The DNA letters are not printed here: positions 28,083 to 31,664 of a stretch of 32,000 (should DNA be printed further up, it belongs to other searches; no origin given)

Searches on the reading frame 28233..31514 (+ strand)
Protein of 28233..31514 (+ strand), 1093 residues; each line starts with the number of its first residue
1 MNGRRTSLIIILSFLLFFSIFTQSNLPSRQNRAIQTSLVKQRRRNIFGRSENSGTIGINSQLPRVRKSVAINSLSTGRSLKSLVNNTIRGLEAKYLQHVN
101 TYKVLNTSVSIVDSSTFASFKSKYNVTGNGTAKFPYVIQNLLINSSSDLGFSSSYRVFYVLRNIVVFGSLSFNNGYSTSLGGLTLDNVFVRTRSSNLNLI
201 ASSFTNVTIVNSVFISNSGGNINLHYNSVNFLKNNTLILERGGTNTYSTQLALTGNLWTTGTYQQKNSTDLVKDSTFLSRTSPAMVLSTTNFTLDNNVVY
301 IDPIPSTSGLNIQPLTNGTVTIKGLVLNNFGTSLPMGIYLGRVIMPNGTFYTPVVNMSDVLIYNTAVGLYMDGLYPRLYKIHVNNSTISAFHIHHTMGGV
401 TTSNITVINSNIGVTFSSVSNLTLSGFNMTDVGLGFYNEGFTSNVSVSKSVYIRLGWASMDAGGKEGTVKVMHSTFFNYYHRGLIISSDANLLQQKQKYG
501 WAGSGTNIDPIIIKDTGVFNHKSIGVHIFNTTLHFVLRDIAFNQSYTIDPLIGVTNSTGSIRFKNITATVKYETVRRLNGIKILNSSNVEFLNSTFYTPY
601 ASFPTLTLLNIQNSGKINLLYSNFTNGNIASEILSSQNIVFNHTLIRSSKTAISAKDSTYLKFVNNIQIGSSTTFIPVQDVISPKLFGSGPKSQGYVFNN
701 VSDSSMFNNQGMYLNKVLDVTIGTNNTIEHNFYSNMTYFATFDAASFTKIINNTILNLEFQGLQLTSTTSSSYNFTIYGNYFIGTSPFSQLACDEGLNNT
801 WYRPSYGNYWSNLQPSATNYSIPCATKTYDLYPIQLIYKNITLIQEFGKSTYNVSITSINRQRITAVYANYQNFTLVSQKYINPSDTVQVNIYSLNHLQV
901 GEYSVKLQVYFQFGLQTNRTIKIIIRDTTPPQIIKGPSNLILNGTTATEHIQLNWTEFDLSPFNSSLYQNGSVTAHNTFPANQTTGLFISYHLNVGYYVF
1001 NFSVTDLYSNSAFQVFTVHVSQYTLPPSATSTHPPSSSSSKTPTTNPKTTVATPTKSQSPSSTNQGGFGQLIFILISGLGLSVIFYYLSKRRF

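Call 39: search_protein_families(library=pfam, proteins=[window:28233-31514:+], max_evalue=0.001)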
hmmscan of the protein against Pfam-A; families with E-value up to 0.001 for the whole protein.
window:28233-31514:+ (1093 aa): 1 family
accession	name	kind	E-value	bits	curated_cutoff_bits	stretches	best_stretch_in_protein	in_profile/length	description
PF13229.12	Beta_helix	-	0.00013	22.1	25.9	0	361-491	17-149/158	Right handed beta helix region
